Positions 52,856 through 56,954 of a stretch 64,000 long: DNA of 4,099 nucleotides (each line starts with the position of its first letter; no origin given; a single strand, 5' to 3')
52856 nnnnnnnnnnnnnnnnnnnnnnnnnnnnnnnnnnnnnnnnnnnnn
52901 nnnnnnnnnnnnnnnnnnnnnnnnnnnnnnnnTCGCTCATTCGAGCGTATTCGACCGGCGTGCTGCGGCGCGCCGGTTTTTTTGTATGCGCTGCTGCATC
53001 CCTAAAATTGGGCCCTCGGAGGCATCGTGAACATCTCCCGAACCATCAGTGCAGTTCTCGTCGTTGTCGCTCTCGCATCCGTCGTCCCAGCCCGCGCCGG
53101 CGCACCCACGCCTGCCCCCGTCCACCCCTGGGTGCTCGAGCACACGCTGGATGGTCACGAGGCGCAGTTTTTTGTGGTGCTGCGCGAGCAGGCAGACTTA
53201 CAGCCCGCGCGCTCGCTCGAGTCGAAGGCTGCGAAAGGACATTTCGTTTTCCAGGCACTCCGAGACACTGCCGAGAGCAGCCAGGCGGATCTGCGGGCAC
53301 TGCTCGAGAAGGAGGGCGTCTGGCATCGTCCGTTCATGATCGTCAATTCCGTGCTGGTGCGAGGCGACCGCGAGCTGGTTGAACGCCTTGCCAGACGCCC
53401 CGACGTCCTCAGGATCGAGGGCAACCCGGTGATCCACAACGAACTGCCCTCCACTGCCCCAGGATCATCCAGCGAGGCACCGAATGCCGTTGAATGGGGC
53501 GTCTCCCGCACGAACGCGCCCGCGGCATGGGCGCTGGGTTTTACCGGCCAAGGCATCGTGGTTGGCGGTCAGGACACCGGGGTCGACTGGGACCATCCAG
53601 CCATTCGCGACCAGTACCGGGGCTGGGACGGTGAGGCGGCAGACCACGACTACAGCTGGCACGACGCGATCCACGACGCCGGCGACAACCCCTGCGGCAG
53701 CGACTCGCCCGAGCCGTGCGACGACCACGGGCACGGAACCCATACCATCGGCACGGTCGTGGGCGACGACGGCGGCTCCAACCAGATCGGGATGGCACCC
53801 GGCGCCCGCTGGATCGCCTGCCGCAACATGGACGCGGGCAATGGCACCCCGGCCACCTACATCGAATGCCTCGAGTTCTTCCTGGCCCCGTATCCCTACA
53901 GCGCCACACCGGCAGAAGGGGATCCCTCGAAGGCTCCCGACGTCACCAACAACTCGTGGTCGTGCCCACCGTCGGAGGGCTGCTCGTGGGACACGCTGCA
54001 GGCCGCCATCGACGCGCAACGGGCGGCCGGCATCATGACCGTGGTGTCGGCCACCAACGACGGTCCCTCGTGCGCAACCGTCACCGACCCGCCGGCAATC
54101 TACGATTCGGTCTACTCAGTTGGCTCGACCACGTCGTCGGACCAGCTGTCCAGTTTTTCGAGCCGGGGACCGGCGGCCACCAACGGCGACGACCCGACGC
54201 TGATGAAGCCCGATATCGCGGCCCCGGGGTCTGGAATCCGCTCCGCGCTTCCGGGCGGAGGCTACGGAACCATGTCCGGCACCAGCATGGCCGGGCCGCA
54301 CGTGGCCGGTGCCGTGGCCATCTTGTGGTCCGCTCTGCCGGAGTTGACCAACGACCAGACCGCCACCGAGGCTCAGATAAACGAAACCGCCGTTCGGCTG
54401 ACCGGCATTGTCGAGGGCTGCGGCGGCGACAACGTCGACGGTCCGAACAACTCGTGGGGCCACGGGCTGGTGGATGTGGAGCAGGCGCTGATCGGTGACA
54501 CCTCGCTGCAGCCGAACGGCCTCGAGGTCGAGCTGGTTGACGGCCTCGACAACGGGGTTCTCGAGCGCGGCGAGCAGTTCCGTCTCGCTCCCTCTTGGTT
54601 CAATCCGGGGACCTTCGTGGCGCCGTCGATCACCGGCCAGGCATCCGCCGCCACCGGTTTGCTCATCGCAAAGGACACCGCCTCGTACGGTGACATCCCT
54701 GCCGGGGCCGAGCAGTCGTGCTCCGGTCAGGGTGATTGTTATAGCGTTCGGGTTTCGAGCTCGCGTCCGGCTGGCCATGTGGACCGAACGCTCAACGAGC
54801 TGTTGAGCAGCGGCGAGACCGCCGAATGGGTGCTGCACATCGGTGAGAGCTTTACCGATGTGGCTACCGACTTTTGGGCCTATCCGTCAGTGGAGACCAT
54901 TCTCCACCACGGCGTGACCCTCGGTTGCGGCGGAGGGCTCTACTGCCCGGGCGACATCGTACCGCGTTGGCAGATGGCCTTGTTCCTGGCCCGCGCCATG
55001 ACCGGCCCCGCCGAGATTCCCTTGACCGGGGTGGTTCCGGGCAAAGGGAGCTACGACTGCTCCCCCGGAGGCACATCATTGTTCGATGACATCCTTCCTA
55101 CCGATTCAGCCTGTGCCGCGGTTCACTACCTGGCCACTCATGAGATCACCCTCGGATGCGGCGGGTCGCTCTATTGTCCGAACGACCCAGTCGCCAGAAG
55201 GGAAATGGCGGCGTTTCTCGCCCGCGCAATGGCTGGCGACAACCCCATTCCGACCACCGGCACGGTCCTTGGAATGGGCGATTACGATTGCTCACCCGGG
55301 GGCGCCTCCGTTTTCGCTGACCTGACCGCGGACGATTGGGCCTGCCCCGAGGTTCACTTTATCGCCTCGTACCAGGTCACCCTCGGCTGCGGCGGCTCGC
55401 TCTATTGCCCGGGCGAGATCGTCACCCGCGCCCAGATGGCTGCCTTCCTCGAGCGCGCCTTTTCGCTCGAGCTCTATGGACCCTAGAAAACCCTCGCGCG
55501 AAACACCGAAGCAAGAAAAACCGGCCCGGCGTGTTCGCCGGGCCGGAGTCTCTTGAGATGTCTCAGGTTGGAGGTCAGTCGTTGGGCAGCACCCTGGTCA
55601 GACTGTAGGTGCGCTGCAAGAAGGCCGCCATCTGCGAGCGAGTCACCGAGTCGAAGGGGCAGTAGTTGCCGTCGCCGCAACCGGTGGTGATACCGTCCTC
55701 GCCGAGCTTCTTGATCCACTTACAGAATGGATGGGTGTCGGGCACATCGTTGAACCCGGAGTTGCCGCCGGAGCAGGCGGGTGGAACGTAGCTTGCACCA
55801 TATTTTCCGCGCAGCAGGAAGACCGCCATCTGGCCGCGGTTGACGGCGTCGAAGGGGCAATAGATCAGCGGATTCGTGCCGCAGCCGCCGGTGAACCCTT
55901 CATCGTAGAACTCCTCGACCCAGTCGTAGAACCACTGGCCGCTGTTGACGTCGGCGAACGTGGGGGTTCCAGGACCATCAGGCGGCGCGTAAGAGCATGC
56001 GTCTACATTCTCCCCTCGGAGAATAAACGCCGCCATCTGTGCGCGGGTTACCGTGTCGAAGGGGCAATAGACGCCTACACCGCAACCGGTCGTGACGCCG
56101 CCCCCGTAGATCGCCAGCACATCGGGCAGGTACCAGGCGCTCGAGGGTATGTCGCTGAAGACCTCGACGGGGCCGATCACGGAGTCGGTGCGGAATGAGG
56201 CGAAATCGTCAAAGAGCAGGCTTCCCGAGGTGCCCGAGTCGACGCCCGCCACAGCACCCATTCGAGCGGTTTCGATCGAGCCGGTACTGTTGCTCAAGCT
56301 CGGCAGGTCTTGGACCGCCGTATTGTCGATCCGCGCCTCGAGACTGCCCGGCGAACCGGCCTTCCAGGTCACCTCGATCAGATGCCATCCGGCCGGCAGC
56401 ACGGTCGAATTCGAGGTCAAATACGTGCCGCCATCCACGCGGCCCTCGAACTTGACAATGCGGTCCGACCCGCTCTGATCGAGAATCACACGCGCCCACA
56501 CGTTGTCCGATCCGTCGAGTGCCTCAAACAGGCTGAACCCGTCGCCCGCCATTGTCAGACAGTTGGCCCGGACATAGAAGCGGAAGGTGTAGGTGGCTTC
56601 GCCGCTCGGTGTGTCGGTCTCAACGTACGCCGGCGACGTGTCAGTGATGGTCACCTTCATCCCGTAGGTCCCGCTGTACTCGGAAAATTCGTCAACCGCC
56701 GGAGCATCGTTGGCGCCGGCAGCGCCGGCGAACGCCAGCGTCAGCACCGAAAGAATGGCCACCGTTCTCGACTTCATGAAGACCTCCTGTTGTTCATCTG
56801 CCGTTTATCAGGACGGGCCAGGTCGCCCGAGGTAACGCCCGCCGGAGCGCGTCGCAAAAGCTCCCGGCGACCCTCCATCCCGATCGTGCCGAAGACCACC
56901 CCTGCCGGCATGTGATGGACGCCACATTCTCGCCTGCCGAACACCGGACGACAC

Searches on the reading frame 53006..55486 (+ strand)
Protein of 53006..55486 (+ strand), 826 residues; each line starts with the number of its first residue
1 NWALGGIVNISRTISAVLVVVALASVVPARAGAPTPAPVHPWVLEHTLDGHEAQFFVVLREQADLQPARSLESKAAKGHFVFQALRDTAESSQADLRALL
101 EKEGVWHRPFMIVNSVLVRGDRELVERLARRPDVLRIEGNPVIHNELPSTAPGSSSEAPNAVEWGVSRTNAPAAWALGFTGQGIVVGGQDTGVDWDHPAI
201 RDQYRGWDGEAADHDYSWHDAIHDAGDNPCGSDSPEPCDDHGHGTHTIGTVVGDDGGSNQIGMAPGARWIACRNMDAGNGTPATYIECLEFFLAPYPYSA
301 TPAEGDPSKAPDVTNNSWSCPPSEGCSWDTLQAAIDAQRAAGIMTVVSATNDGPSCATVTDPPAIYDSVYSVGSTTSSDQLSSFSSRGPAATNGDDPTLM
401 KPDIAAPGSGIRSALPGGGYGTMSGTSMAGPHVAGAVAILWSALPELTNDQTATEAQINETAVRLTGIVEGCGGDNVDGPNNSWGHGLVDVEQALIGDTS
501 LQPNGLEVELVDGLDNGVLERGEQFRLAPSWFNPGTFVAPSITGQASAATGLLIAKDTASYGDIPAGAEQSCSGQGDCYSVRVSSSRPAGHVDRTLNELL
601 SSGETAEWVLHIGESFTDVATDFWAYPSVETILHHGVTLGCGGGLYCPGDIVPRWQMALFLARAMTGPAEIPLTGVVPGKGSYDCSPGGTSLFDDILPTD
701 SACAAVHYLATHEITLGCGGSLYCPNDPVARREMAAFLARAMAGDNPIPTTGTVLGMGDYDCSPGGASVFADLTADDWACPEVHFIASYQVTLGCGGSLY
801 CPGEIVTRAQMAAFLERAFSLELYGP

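Call 19: search_protein_families(library=pfam, proteins=[window:53006-55486:+], max_evalue=0.001)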
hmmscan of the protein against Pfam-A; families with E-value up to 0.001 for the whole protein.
window:53006-55486:+ (826 aa): 2 families
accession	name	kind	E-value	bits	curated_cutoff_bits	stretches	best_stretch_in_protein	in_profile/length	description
PF00082.27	Peptidase_S8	-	2.4e-43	149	21.8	1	181-487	1-288/288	Subtilase family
PF00395.25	SLH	-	1.1e-07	32.2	20.8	0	770-812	2-44/44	S-layer homology domain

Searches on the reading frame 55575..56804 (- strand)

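Call 19: search_protein_families(library=pfam, proteins=[window:55575-56804:-], max_evalue=0.001)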
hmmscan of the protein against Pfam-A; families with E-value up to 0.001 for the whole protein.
window:55575-56804:- (409 aa): 1 family
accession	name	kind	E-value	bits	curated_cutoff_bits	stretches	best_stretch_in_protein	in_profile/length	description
PF00395.25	SLH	-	7.2e-12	45.5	20.8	1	216-258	2-44/44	S-layer homology domain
